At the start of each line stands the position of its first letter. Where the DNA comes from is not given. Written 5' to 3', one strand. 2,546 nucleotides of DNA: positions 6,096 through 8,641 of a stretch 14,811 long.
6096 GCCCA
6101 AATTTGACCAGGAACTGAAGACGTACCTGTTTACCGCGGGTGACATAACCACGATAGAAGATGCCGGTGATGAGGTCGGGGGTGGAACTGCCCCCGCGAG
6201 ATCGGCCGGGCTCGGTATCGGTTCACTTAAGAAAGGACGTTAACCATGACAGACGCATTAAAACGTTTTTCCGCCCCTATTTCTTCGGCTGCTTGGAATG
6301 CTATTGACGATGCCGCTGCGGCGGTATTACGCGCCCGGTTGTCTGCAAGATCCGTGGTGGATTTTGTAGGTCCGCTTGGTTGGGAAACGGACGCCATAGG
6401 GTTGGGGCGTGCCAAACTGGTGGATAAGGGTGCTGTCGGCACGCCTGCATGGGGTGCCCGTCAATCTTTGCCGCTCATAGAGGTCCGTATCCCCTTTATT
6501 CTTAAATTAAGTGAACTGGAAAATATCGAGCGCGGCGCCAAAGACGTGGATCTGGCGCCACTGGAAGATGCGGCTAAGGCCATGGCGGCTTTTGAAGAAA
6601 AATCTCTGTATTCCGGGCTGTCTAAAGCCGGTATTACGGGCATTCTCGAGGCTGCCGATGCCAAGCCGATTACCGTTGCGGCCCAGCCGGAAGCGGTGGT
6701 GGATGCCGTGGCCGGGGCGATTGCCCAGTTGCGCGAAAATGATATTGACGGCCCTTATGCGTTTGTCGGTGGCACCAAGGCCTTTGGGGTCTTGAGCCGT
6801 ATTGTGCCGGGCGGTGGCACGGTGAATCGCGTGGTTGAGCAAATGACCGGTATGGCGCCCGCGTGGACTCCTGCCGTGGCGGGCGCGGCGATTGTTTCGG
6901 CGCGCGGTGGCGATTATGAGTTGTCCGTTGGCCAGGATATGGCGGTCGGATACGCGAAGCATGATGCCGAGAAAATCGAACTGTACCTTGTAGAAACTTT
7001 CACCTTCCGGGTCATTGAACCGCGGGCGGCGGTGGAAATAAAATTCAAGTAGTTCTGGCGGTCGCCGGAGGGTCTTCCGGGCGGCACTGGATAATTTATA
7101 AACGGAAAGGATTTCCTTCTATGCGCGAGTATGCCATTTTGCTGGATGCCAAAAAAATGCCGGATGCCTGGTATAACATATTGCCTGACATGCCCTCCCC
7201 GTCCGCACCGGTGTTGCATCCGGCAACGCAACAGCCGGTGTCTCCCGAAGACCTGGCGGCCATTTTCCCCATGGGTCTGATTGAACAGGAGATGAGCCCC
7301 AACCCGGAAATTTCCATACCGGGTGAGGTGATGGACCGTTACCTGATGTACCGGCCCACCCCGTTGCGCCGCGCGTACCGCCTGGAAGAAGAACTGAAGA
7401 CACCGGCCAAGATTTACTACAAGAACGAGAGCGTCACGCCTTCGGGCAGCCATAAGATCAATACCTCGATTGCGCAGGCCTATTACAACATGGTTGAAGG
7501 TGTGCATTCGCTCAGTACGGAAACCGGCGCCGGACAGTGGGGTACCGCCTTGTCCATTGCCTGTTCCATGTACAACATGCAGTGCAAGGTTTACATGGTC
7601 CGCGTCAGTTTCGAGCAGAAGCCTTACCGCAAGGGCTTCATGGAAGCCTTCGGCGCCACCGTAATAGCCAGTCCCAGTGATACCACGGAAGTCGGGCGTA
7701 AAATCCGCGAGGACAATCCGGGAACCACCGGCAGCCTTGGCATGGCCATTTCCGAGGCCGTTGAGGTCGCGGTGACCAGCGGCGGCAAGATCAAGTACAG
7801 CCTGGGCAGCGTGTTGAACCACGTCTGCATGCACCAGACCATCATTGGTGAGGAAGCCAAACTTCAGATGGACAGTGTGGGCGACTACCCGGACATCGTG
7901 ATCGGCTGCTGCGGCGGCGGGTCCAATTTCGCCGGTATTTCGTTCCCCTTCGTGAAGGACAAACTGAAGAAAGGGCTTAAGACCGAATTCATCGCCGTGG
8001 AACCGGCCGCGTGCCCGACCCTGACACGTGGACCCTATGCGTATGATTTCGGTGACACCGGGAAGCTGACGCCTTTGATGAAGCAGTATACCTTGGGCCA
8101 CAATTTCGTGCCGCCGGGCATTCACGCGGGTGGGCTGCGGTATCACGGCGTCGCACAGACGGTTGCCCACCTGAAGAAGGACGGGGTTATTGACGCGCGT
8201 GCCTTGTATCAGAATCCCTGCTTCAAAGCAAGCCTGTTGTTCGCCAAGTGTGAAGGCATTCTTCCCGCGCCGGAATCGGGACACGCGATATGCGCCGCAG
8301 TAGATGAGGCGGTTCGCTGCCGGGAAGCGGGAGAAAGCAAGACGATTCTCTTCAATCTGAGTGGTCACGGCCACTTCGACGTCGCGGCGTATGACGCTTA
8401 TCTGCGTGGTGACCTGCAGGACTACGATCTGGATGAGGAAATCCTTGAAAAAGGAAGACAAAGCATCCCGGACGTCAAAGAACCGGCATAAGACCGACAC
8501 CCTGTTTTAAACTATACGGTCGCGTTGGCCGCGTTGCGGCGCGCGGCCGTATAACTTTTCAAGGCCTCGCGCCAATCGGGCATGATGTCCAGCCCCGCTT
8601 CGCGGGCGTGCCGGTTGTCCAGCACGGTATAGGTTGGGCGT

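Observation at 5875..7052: Complete Family 1 encapsulin nanocompartment operon (EncFtn cargo + shell)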

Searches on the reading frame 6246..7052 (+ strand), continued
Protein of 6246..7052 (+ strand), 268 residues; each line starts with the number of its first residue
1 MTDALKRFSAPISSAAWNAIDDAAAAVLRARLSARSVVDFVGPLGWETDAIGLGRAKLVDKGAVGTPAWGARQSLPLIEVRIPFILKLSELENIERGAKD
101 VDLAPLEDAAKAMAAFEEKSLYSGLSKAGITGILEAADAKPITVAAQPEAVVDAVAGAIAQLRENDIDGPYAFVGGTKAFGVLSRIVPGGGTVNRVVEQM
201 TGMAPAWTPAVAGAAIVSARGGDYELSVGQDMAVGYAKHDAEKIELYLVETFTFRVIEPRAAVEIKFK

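Call 18: find_encoding_contigs(protein=P0003, flank=6000, max_places=2)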
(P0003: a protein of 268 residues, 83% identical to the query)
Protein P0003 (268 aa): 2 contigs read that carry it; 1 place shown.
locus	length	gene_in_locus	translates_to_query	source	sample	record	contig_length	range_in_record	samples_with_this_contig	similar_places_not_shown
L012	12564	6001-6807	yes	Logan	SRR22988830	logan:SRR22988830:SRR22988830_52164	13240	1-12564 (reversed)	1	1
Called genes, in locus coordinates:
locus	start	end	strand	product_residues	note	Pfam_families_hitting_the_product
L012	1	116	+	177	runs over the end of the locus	PF01661:Macro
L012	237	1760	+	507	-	PF00464:SHMT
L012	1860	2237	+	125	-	PF13380:CoA_binding_2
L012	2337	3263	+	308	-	PF13672:PP2C_2, PF07228:SpoIIE (faint), PF00481:PP2C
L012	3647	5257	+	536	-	PF13372:Alginate_exp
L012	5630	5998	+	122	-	PF22277:EncFtn-like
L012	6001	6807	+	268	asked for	PF04454:Linocin_M18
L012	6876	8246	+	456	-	PF00291:PALP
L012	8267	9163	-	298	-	PF01073:3Beta_HSD (faint), PF01370:Epimerase, PF04321:RmlD_sub_bind, PF16363:GDP_Man_Dehyd, PF02719:Polysacc_synt_2 (weak)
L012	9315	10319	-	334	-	PF16670:PI-PLC-C1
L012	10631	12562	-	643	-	?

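Call 19: find_encoding_contigs(protein=P0010, flank=6000, max_places=2)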
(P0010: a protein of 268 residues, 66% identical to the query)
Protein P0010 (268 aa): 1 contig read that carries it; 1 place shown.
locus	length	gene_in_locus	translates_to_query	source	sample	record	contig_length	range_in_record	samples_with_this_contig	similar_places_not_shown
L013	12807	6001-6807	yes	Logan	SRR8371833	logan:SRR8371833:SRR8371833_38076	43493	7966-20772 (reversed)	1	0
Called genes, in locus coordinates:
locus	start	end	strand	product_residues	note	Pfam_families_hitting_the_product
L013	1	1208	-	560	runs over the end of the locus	PF05496:RuvB_N (weak), PF13177:DNA_pol3_delta2, PF13191:AAA_16 (faint), PF00004:AAA, PF07728:AAA_5 (faint), PF13401:AAA_22 (weak), PF22608:DNAX_ATPase_lid, PF12169:DNA_pol3_gamma3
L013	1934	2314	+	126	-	-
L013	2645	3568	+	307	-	PF13672:PP2C_2, PF00481:PP2C, PF07228:SpoIIE (weak)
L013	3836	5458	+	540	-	PF13372:Alginate_exp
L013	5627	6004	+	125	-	PF22277:EncFtn-like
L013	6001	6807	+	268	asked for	PF04454:Linocin_M18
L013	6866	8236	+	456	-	PF00291:PALP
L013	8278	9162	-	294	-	PF01370:Epimerase, PF04321:RmlD_sub_bind, PF16363:GDP_Man_Dehyd, PF02719:Polysacc_synt_2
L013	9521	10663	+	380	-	PF01168:Ala_racemase_N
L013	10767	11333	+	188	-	PF13669:Glyoxalase_4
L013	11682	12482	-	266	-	PF05690:ThiG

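Call 21: find_encoding_contigs(protein=P0002, flank=3000, max_places=2)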
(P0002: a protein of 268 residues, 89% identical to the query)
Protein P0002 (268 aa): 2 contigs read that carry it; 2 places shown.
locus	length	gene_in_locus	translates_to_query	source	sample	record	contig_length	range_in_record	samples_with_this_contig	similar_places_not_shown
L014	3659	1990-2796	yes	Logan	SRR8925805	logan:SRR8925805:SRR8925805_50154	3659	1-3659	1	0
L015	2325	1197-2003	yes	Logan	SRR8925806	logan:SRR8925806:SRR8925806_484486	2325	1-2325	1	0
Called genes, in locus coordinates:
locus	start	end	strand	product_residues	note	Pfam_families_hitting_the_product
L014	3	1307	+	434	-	?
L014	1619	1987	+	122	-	PF22277:EncFtn-like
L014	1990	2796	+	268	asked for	PF04454:Linocin_M18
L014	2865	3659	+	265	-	?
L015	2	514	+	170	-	?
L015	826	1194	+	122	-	PF22277:EncFtn-like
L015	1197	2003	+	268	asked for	PF04454:Linocin_M18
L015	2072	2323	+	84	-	?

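Call 22: find_encoding_contigs(protein=P0006, flank=3000, max_places=1)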
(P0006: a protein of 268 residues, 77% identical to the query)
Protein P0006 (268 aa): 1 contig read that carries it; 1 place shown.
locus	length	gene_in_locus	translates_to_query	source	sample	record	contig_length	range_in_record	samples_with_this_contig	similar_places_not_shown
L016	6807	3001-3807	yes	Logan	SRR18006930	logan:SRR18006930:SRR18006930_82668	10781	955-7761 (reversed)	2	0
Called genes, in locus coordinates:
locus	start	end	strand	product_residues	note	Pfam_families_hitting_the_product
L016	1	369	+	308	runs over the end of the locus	PF00481:PP2C, PF13672:PP2C_2, PF07228:SpoIIE (faint)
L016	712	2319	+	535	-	PF13372:Alginate_exp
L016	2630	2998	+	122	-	PF22277:EncFtn-like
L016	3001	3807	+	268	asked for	PF04454:Linocin_M18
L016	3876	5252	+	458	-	PF00291:PALP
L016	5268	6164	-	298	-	PF01370:Epimerase, PF04321:RmlD_sub_bind, PF01073:3Beta_HSD (weak), PF02719:Polysacc_synt_2, PF16363:GDP_Man_Dehyd, PF07993:NAD_binding_4 (weak)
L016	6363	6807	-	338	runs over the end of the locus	PF16670:PI-PLC-C1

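Call 23: find_encoding_contigs(protein=P0005, flank=3000, max_places=1)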
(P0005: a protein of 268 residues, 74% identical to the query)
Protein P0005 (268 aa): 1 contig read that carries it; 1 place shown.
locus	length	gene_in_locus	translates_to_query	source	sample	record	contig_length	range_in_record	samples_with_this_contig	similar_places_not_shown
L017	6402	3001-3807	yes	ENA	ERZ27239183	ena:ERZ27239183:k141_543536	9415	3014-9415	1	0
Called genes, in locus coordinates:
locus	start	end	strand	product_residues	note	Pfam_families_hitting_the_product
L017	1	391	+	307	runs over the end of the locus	PF13672:PP2C_2, PF00481:PP2C, PF07228:SpoIIE (weak)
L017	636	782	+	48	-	-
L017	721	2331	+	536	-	PF13372:Alginate_exp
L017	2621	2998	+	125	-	PF22277:EncFtn-like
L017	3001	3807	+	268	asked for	PF04454:Linocin_M18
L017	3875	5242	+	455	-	PF00291:PALP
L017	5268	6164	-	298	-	PF01370:Epimerase, PF04321:RmlD_sub_bind, PF01073:3Beta_HSD (weak), PF02719:Polysacc_synt_2, PF16363:GDP_Man_Dehyd, PF07993:NAD_binding_4 (weak)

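Call 45: predict_structure(alignment_id=A5)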
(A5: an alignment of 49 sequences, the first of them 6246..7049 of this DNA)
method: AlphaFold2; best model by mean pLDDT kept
length: 268 residues; sequences in the alignment: 49
mean_pLDDT: 95.0   pTM: 0.89
mean pLDDT of the five models: 95.0, 94.7, 94.0, 93.9, 93.6
residues with pLDDT >= 90: 253; 70-90: 13; 50-70: 0; < 50: 2
segments of 3 or more residues with pLDDT < 50: none
pLDDT, mean of each block of 10 residues (from residue 1): 81 96 95 95 93 94 92 96 98 94 98 98 96 97 96 98 96 96 86 95 95 96 97 96 98 98 97
secondary structure, 60 per line:
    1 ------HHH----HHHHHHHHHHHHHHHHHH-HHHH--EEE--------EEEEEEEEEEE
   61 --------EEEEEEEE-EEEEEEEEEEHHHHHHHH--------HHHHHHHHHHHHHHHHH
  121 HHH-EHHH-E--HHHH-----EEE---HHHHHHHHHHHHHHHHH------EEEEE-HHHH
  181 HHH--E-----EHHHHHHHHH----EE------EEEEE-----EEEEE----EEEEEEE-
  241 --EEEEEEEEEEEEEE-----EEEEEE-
elements in order: H14-31 H33-36 E39-41 E50-60 E69-76 E78-87 H88-95 H104-123 H133-136 E142-144 H148-164 E171-175 H177-183 H193-201 E214-218 E224-228 E233-239 E243-256 E262-267
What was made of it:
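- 6246..7052 (+): enc: 268-aa Family 1 encapsulin shell protein with the HK97 fold, predicted to form a T=1 60-mer. AF2 pLDDT 95 (call 45).
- On Family 1 (classical) encapsulin shell: AF2 model pLDDT 95 and pTM 0.89 (call 45).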

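Call 47: fold_search(model_id=the predicted structure, library=pdb)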
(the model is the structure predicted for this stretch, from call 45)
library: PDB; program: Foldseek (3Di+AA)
matches with E <= 10: 673; with E <= 0.001: 286
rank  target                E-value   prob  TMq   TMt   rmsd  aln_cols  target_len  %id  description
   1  9e5e_A                1.3e-31  1.00  0.91  0.91   2.3       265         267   35  Escherichia coli DyP peroxidase-loaded encapsulin shell (released 2025-03-19)
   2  7oe2_A                7.5e-31  1.00  0.92  0.93   1.9       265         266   40  Model of closed pentamer of the Haliangium ochraceum encapsulin from symmetry expansion of icosahedral single particle (released 2022-02-09)
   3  7odw                  2.6e-30  1.00  0.93  0.94   1.9       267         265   40  Model of Haliangium ochraceum encapsulin from icosahedral single particle reconstruction (released 2022-03-09)
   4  7phm_0                3.7e-30  1.00  0.92  0.94   1.8       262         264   34  Cryo-EM structure of Mycobacterium tuberculosis encapsulin (released 2022-07-20)
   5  8u50                  5.0e-30  1.00  0.93  0.94   1.9       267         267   35  Klebsiella pneumoniae DyP peroxidase-loaded encapsulin shell (released 2024-04-24)
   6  9bkx_D                6.8e-30  1.00  0.94  0.94   1.8       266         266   34  Mycobacterium tuberculosis encapsulin in complex with DyP (released 2024-12-11)
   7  9bkx_C                1.1e-29  1.00  0.94  0.94   1.9       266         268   34  Mycobacterium tuberculosis encapsulin in complex with DyP (released 2024-12-11)
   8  9bkx_A                1.2e-29  1.00  0.93  0.94   1.9       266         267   34  Mycobacterium tuberculosis encapsulin in complex with DyP (released 2024-12-11)
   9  7p1t_A                2.0e-29  1.00  0.92  0.93   2.0       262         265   34  Cryo-EM structure of encapsulin from Mycobacterium tuberculosis (released 2022-07-13)
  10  9bkx_E                2.0e-29  1.00  0.93  0.91   2.0       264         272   34  Mycobacterium tuberculosis encapsulin in complex with DyP (released 2024-12-11)
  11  9fna_A                3.2e-29  1.00  0.92  0.93   1.9       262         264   31  CryoEM structure of Encapsulin::tdNfsB with an open pore state (released 2025-03-19)
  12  7kq5                  7.7e-29  1.00  0.88  0.89   2.4       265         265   36  Cryo-EM structure of a thermostable encapsulin from T. maritima (released 2021-04-28)
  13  7bcv                  9.8e-29  1.00  0.93  0.94   1.8       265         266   34  Brevibacterium linens encapsulin structure (released 2022-10-05)
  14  6i9g_A                1.2e-28  1.00  0.93  0.94   1.9       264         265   31  Crystal structure of encapsulin from Mycolicibacterium hassiacum (released 2019-12-04)
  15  7boj                  2.9e-28  1.00  0.93  0.94   1.9       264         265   31  Cryo-EM structure of the encapsulin shell from Mycobacterium smegmatis (released 2021-03-24)
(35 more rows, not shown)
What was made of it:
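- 6246..7052 (+): Foldseek TM 0.91-0.94 and rmsd 1.8-2.3 A to T=1 shells (call 47).
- On Family 1 (classical) encapsulin shell: Foldseek TM 0.91-0.94 to solved encapsulin shells over 262-267 columns (call 47).
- It matches T=1 encapsulins at TM 0.91-0.94, against 0.71-0.78 for T=3 and T=4 shells (calls 45, 47). M. xanthus EncA can form both T=1 and T=3 shells (PDB titles in call 47). The predicted monomer superposes on T=1 shells at rmsd 1.8-2.3 A, against 4-8 A for T=3 and T=4 shells (call 47).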

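Call 51: find_related_loci(query=A5, collection=genome_contigs, flank=1500)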
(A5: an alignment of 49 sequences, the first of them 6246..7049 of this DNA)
Query A5 (268 aa) in genome_contigs; peptide patterns used: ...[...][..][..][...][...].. (x = any residue, [..] = any of these).
599 stretches matched a pattern (row limit reached: there are more); 570 encode a relative of the query (tblastn E <= 1e-3); the best 80 are kept; 80 distinct loci.
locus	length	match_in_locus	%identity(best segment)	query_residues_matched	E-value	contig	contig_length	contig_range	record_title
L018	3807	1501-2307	45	1-268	1e-77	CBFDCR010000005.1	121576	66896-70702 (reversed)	MAG TPA_asm: uncultured bacterium isolate SRR26215683_binner23_Refined_38 genome assembly, contig: ERZ25073488.13, whole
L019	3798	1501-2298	45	1-266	2e-74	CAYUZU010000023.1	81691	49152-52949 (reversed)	MAG TPA_asm: uncultured Planctomycetales bacterium isolate SRP141376_co4_172 genome assembly, contig: NODE_485_length_81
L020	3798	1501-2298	47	1-266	1e-73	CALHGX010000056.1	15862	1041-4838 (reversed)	MAG: uncultured bacterium isolate N1_Bin_METABAT__248_sub_1 genome assembly, contig: c_000000408275, whole genome shotgu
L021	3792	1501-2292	45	1-265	2e-73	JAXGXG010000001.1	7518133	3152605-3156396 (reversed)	MAG: Thermoguttaceae bacterium isolate AnMBR.bin485 bin485_1, whole genome shotgun sequence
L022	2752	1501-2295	45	1-265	8e-73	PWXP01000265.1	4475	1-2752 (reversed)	MAG: Planctomycetaceae bacterium isolate CSSed11_97R1 CS-Sed11-C46192, whole genome shotgun sequence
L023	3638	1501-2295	44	1-265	4e-72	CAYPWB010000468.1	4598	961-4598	MAG TPA_asm: uncultured Planctomycetaceae bacterium isolate SRP332253_co1_62 genome assembly, contig: NODE_29164_length_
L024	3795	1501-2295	45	1-265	3e-72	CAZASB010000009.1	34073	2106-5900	MAG TPA_asm: uncultured Planctomycetaceae bacterium isolate binchicken_co139_554 genome assembly, contig: NODE_1881_leng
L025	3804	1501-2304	44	1-268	2e-71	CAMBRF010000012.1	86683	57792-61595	MAG: PVC group bacterium isolate MiH-14oct19-80 genome assembly, contig: MiH-14oct19-C313, whole genome shotgun sequence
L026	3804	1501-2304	41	1-268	8e-71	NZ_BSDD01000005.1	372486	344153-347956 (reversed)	Geothrix rubra strain Red803 sequence05, whole genome shotgun sequence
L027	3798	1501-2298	44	1-266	1e-70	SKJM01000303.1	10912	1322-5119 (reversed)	MAG: Planctomycetales bacterium isolate CSSed162cmA_102R1 CSSed16-2cmA-21141, whole genome shotgun sequence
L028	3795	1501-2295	43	1-265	1e-70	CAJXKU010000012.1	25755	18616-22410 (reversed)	MAG TPA_asm: uncultured Lentisphaerae bacterium isolate SRR6193124_bin.69_MetaBAT_v2.12.1_MAG genome assembly, contig: N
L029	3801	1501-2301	47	3-268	2e-70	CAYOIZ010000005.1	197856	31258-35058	MAG TPA_asm: uncultured Candidatus Binatia bacterium isolate binchicken_co199_112 genome assembly, contig: NODE_72_lengt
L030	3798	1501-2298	41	1-266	4e-69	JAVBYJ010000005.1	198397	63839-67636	MAG: Geothrix sp. isolate GS30 30, whole genome shotgun sequence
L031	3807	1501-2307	43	1-268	2e-69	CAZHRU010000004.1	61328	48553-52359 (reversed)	MAG TPA_asm: uncultured Verrucomicrobiota bacterium isolate SRP272421_co4_615 genome assembly, contig: NODE_702_length_6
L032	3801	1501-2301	44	1-266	6e-69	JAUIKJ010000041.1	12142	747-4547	MAG: Candidatus Hydrogenedentota bacterium isolate Co_bin.356 NODE_29142_length_12142_cov_0.958136, whole genome shotgun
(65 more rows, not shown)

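Call 55: search_protein_families(library=phrogs, proteins=[window:6246-7052:+], max_evalue=0.001)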
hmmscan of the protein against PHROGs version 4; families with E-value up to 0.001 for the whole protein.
window:6246-7052:+ (268 aa): 1 family
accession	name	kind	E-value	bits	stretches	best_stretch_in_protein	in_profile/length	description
phrog_264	-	head and packaging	0.00012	22.2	1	88-260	115-291/321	major head protein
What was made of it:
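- There is a weak PHROGs hit to a major head protein, phrog_264, at E 1.2e-4 and 22 bits (call 55).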

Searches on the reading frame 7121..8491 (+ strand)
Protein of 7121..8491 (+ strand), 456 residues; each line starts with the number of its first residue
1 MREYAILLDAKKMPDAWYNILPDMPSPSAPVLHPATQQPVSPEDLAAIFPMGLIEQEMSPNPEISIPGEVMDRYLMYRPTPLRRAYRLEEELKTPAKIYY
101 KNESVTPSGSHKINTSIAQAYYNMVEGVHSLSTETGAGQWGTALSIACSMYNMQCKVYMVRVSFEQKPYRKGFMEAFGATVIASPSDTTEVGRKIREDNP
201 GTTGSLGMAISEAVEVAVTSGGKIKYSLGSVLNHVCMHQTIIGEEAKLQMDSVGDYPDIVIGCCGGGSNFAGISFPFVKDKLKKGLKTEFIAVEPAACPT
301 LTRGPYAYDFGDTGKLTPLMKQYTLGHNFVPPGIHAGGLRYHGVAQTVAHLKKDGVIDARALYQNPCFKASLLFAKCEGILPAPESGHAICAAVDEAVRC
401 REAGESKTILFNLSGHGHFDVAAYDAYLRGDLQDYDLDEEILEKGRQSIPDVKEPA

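Call 3: search_protein_families(library=pfam, proteins=[window:7121-8491:+], max_evalue=0.01)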
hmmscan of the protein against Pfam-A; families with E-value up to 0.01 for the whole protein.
window:7121-8491:+ (456 aa): 1 family
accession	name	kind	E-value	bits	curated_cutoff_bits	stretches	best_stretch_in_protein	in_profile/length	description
PF00291.31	PALP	-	2.4e-38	132.6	35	1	77-415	5-295/295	Pyridoxal-phosphate dependent enzyme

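Call 4: search_protein_families(library=ncbifam, proteins=[window:7121-8491:+], max_evalue=0.01)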
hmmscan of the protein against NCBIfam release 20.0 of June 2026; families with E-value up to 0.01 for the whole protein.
window:7121-8491:+ (456 aa): 18 families
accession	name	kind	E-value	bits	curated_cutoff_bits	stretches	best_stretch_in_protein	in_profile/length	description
NF009057.0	PRK12391.1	equivalog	1.5e-211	702.6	366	1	3-442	3-440/441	TrpB-like pyridoxal phosphate-dependent enzyme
TIGR01415.1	trpB_rel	hypoth_equivalog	1.7e-187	623.3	518.85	1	13-430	1-418/419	TrpB-like pyridoxal phosphate-dependent enzyme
NF010376.0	PRK13803.1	equivalog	4.3e-46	157.9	819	1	77-429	258-596/600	bifunctional phosphoribosylanthranilate isomerase/tryptophan synthase subunit beta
TIGR00263.1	trpB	equivalog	9.9e-44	150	392.45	1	76-422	47-379/385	tryptophan synthase subunit beta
NF010375.0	PRK13802.1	equivalog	2.7e-32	111.7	1386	1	71-426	318-671/695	bifunctional indole-3-glycerol phosphate synthase/tryptophan synthase subunit beta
NF004996.0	PRK06381.1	equivalog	5.6e-11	42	266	1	79-196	15-127/319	threonine synthase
NF006390.0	PRK08639.1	equivalog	7.7e-08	31.7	421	1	78-170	24-114/418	threonine ammonia-lyase IlvA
TIGR01139.1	cysK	equivalog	3.1e-07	29.9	350.95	1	87-400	12-275/298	cysteine synthase A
TIGR02079.1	THD1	equivalog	2.4e-06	26.6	440.55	0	78-170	15-105/410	threonine ammonia-lyase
NF006094.0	PRK08246.1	subfamily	4.5e-06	26.3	331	1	78-303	22-208/310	serine/threonine dehydratase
NF005292.0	PRK06815.1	equivalog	7e-06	25.3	371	1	78-191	20-128/320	threonine/serine dehydratase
TIGR01136.1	cysKM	subfamily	2.3e-05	23.9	344.15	1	80-304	8-207/299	cysteine synthase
NF006050.0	PRK08197.1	equivalog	5.6e-05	22.1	303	1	80-193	81-189/406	threonine synthase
NF008735.0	PRK11761.1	equivalog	0.00011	21.5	413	1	80-188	13-119/296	cysteine synthase CysM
NF040741.1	ornith_OrtB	equivalog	0.0003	19.4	550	1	94-157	80-142/464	2-amino-4-oxopentanoate thiolase subunit OrtB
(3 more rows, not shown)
